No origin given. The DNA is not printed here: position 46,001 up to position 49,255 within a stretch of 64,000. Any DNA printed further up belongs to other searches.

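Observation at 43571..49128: Low-GC five-gene operon coupling three extracytoplasmic proteins to a cytoplasmic DUF262-HNH nuclease: candidate accessory system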

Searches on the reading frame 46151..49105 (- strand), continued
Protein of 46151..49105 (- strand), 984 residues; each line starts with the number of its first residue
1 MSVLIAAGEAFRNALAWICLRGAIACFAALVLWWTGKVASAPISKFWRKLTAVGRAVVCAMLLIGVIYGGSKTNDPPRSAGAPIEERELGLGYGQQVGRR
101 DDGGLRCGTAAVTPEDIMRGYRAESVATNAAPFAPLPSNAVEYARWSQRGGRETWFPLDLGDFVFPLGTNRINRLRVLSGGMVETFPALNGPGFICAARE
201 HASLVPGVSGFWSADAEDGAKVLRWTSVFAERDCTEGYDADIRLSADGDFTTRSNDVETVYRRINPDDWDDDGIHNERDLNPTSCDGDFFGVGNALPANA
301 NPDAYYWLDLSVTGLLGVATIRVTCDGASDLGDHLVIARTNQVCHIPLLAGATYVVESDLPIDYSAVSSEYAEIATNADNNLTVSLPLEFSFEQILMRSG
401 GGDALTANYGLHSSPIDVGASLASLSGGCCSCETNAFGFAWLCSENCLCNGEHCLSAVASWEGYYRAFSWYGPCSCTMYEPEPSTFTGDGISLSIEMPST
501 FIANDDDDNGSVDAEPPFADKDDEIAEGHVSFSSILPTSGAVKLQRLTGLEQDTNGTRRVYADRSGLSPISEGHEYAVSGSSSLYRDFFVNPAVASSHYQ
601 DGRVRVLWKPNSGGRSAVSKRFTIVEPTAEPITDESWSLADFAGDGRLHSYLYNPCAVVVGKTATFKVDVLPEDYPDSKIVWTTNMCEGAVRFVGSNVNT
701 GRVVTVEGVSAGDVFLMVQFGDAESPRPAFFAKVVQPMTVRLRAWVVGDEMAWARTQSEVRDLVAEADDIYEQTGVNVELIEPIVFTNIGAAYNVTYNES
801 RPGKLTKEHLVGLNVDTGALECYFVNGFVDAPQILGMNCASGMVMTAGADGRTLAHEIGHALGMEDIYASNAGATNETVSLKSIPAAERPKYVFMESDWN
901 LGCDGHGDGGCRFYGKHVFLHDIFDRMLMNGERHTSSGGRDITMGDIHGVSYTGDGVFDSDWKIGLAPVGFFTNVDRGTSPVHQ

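Call 48: predict_structure(alignment_id=A3)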
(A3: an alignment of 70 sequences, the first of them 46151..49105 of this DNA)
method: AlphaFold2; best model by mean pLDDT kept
length: 984 residues; sequences in the alignment: 70
mean_pLDDT: 76.8   pTM: 0.55
mean pLDDT of the five models: 76.8, 76.6, 75.2, 74.6, 70.7
residues with pLDDT >= 90: 246; 70-90: 465; 50-70: 182; < 50: 91
segments of 3 or more residues with pLDDT < 50: 1-3, 63-110, 271-291, 398-401, 636-642, 904-909
pLDDT, mean of each block of 10 residues (from residue 1): 56 75 77 67 62 69 44 27 29 27 31 59 74 71 72 78 75 84 71 75 79 84 85 68 86 82 60 44 41 66 89 71 83 75 83 90 89 88 93 69 74 91 86 86 71 85 90 66 79 92 69 64 79 91 78 69 81 82 90 85 86 82 87 49 53 79 89 92 86 87 92 90 85 88 94 95 90 87 93 90 90 84 95 89 93 91 89 92 87 71 49 76 85 68 83 89 89 65 64
secondary structure, 60 per line:
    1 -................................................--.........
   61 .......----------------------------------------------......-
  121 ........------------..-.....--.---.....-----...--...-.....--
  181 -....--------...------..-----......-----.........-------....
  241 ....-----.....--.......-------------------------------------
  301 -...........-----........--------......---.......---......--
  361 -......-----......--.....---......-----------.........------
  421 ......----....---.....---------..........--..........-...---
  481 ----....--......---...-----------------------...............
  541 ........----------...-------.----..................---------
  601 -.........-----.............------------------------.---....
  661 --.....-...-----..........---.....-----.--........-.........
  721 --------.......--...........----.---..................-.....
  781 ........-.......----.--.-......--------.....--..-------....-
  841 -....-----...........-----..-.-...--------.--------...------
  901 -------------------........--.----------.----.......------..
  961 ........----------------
elements in order (helices of 4 or more, strands of 3 or more residues): H2-49 H52-67 H114-119 E121-128 H144-148 E155-159 E165-167 E170-172 E174-178 E182-185 E194-196 E210-215 E221-229 E237-244 E250-254 E257-263 E305-312 E318-325 E334-339 E343-349 E353-358 E362-367 E373-378 E381-385 E389-394 E406-414 E421-426 E431-434 E438-442 E452-461 E464-473 E485-488 E491-496 E500-502 E526-548 E559-561 E574-591 E602-610 E616-628 E657-660 E663-667 E669-671 E680-686 E690-694 E703-710 E712-720 E729-735 E738-748 H757-774 E776-788 H790-793 E794-796 H807-811 E820-824 E836-839 E842-845 H851-861 H920-926 E946-952 E962-968

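Call 52: fold_search(model_id=the predicted structure, library=pdb)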
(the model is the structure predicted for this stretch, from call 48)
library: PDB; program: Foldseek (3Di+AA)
matches with E <= 10: 1478; with E <= 0.001: 155
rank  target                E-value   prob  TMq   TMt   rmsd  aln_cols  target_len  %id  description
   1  7ol2_A                1.8e-07  0.99  0.11  0.17  23.5       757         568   10  Crystal structure of mouse contactin 1 immunoglobulin domains (released 2022-12-14)
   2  8uin_A                2.1e-07  1.00  0.13  0.17  17.4       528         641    9  Structure of the C3bBb-albicin complex (released 2024-05-08)
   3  9lpk_B                4.2e-07  1.00  0.12  0.17  24.9       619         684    8  Structure of human PADI6-UHRF1-UBE2D3 complex (released 2026-01-28)
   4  5xx0_A                4.2e-07  0.99  0.10  0.20  23.8       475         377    9  Crystal structure of the four N-terminal immunoglogulin domains of Sidekick-2 protein (released 2018-08-29)
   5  8uh2_A                1.0e-06  1.00  0.13  0.18  17.1       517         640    9  Complex of C3b with the inhibitor albicin (released 2024-05-08)
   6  2win_A                1.7e-06  1.00  0.14  0.18  17.1       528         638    9  C3 convertase (C3bBb) stabilized by SCIN (released 2009-06-09)
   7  4uic                  2.0e-06  0.98  0.09  0.11  19.7       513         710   12  Crystal structure of the S-layer protein rSbsC(31-844) (released 2016-04-13)
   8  4x9g_A                2.8e-06  0.99  0.10  0.19  23.4       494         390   11  Crystal structure of Dscam1 isoform 6.44, N-terminal four Ig domains (released 2015-12-16)
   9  4x83_A                2.9e-06  0.96  0.09  0.16  24.2       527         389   11  Crystal structure of Dscam1 isoform 7.44, N-terminal four Ig domains (released 2015-12-16)
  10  8uin_G                3.1e-06  1.00  0.13  0.18  17.1       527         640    8  Structure of the C3bBb-albicin complex (released 2024-05-08)
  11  3l5n_A                3.1e-06  1.00  0.13  0.17  16.5       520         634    9  Staphylococcal Complement Inhibitor (SCIN) in complex with Human Complement Component C3b (released 2010-08-04)
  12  3l3o_A                3.4e-06  1.00  0.13  0.18  17.3       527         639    9  Staphylococcal Complement Inhibitor (SCIN) in complex with Human Complement Component C3c (released 2010-08-04)
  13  8ovb_A                3.4e-06  1.00  0.13  0.17  16.4       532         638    9  Human Complement C3b in complex with Trypanosoma brucei ISG65. (released 2024-02-14)
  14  3laf_A                3.4e-06  0.98  0.10  0.18  24.5       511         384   11  Structure of DCC, a netrin-1 receptor (released 2011-03-02)
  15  9ijj_4J               3.8e-06  0.93  0.09  0.11  27.6       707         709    9  In situ structure of the central apparatus in mouse sperm axoneme. (released 2025-06-04)
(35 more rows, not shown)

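Call 55: search_protein_families(library=pfam, alignment_id=A2, max_evalue=0.01)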
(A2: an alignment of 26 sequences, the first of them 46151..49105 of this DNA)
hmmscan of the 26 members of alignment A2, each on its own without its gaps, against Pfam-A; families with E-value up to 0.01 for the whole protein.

A. member 1, window:46151-49105:- (984 aa): 0 families

B. families by the number of members that match (of 26 scanned): 4 families
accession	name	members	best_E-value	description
PF13582.12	Reprolysin_3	9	2.2e-05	Metallo-peptidase family M12B Reprolysin-like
PF13688.12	Reprolysin_5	6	6.4e-07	Metallo-peptidase family M12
PF13583.11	Reprolysin_4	3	0.0021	Metallo-peptidase family M12B Reprolysin-like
PF02368.24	Big_2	1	0.00026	Bacterial Ig-like domain (group 2)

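Call 64: find_related_loci(query=A2, collection=viral_contigs, flank=10000)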
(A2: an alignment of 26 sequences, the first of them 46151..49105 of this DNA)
Query A2 (984 aa) in viral_contigs; peptide patterns used: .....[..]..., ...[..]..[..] (x = any residue, [..] = any of these).
394 stretches matched a pattern; 1 encode a relative of the query (tblastn E <= 1e-3); 1 distinct loci.
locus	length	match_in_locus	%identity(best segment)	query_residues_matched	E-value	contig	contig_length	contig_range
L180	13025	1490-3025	32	32-476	4e-54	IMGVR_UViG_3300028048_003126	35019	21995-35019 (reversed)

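Call 66: list_cluster_members(proteins=[P0009, P0053, P0063, P0073, P0086, P0096, P0110, P0275, P0309, P0036])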
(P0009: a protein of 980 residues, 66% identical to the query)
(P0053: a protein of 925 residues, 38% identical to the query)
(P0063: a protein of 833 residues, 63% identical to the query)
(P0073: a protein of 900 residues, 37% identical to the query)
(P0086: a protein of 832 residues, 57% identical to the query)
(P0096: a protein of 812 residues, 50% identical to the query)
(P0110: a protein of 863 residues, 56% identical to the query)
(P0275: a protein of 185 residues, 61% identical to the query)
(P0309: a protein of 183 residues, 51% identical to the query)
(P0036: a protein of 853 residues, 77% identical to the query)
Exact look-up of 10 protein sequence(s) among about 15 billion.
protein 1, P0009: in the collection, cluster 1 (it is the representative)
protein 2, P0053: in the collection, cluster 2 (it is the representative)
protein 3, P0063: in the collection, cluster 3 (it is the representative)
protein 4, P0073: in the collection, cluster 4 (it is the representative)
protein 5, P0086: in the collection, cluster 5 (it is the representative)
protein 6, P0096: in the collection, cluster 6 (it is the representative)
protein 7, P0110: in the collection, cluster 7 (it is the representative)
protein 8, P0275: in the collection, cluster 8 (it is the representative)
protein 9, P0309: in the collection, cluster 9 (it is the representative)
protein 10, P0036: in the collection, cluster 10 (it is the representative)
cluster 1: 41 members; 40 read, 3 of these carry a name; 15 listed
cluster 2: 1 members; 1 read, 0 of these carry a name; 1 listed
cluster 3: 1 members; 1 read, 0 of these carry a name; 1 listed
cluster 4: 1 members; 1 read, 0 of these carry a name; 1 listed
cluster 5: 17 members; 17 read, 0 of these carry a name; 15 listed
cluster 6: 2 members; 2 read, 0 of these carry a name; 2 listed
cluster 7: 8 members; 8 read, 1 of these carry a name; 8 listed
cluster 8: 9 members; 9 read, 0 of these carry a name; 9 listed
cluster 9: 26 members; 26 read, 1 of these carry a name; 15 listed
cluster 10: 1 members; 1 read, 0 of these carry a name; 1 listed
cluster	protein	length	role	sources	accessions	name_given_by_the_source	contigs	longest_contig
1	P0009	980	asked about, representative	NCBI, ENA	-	-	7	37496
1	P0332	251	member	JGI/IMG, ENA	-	hypothetical protein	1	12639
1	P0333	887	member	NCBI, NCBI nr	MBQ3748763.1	MAG: hypothetical protein II863_15270 [Kiritimatiellae bacterium] | hypothetical protein [Kiritimatiellia bacterium]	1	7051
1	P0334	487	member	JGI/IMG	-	hypothetical protein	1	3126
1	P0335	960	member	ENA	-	-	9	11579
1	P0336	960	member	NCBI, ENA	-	-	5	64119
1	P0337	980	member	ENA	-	-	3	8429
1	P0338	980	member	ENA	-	-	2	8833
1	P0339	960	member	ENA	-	-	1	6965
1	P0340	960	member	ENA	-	-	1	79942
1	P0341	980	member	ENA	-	-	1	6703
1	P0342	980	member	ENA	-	-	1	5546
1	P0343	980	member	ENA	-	-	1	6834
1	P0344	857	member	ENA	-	-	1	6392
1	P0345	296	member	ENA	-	-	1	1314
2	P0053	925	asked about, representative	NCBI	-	-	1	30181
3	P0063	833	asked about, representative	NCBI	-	-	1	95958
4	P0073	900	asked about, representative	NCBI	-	-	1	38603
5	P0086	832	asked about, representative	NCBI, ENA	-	-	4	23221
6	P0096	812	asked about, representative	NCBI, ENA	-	-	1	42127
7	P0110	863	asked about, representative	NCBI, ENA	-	-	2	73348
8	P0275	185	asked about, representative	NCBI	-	-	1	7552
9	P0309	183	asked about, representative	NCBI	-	-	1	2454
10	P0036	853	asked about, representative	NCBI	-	-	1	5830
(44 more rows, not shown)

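Call 69: find_encoding_contigs(protein=P0004, flank=10000, max_places=3)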
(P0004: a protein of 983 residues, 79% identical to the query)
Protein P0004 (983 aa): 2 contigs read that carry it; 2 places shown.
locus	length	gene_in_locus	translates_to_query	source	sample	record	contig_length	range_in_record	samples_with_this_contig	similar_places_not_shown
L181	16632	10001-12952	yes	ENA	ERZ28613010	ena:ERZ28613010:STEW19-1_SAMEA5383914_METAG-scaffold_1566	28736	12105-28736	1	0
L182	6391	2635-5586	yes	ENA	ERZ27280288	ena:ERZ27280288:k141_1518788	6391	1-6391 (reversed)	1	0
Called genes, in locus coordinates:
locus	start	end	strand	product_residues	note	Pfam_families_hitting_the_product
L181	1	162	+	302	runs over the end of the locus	PF01435:Peptidase_M48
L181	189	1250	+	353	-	-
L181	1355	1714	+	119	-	PF01618:MotA_ExbB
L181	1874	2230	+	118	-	PF02472:ExbD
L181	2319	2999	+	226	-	PF03544:TonB_C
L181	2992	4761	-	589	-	PF02874:ATP-synt_ab_N, PF16886:ATP-synt_ab_Xtn, PF00006:ATP-synt_ab, PF22919:ATP-synt_VA_C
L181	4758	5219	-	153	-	-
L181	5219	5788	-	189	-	-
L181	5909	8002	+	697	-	PF22124:Glyco_hydro_95_cat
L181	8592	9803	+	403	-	PF13651:EcoRI_methylase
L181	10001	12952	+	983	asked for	-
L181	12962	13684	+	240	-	-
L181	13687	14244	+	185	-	-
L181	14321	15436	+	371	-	PF03235:GmrSD_N, PF01844:HNH, PF14279:HNH_5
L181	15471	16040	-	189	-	-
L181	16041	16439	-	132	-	-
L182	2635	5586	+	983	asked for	-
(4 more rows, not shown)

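Call 73: search_protein_families(library=pfam, proteins=[L001:14920-15255:+, L005:15174-16181:+, L001:11980-13254:+, L007:10795-11577:+, L008:10645-11631:+, L178:5479-6222:+, L008:9402-10643:+, L178:4301-5482:+, L177:11402-12592:+], max_evalue=0.05)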
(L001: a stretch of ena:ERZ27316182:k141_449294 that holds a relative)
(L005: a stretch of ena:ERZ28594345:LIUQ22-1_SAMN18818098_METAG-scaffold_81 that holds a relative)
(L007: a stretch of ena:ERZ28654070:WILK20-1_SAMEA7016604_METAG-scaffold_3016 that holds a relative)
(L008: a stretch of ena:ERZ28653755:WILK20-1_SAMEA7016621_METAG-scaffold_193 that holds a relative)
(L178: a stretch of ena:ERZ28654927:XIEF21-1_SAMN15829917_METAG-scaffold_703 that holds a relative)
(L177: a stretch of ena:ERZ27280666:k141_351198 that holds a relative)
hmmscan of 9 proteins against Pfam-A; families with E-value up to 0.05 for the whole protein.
L001:14920-15255:+ (111 aa): 1 family
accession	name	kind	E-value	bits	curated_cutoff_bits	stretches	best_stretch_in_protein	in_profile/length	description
PF22656.2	At5g48480-like_N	-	0.045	13.9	27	0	9-34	23-48/59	Glyoxalase At5g48480-like, N-terminal domain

L005:15174-16181:+ (335 aa): 0 families

L001:11980-13254:+ (424 aa): 0 families

L007:10795-11577:+ (260 aa): 0 families

L008:10645-11631:+ (328 aa): 0 families

L178:5479-6222:+ (247 aa): 0 families

L008:9402-10643:+ (413 aa): 0 families

L178:4301-5482:+ (393 aa): 0 families

L177:11402-12592:+ (396 aa): 0 families

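Call 81: search_protein_families(library=phrogs, proteins=[window:46151-49105:-, L001:11980-13254:+, L007:10795-11577:+, L001:14920-15255:+, L003:561-1595:+], max_evalue=0.01)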
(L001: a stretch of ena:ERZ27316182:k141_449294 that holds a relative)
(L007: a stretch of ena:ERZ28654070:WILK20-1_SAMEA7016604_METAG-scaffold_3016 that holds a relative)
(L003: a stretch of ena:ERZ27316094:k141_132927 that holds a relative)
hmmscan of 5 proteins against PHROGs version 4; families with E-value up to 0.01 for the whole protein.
window:46151-49105:- (984 aa): 0 families

L001:11980-13254:+ (424 aa): 0 families

L007:10795-11577:+ (260 aa): 0 families

L001:14920-15255:+ (111 aa): 1 family
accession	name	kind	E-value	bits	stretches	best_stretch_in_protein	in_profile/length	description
phrog_625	-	unknown function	4.3e-09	37.5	1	36-95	11-62/98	-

L003:561-1595:+ (344 aa): 1 family
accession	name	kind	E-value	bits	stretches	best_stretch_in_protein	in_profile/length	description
phrog_799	-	other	8.5e-06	26.2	1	97-164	269-306/458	DNA methyltransferase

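Call 83: search_protein_representatives(alignment_id=A3)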
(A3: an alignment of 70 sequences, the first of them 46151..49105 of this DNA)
Query: 70 sequences, 919 profile positions. Proteins with E-value up to 0.001 (for the whole library): 1675; up to 1e-10: 1113; up to 1e-30: 450. The best 150 are listed.
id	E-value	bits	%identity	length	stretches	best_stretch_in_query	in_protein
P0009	0.0e+00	1392.8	-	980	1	1-919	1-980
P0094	0.0e+00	1097.3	-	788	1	121-919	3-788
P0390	4.6e-280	948.5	-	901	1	10-918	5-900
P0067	1.2e-276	937.2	-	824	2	1-708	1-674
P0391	2.3e-270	916.3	-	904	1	25-918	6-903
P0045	3.4e-255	866.2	-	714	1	2-669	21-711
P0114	1.2e-252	857.7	-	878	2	1-703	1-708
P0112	1.1e-249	847.9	-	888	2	26-698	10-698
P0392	8.6e-247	838.4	-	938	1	4-913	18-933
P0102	1.1e-243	828.0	-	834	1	23-679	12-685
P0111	8.5e-238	808.6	-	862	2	22-691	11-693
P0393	7.4e-236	802.2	-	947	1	17-918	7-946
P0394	2.6e-222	757.4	-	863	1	8-709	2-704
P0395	2.3e-220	750.9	-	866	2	31-697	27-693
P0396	3.3e-219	747.1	-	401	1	10-404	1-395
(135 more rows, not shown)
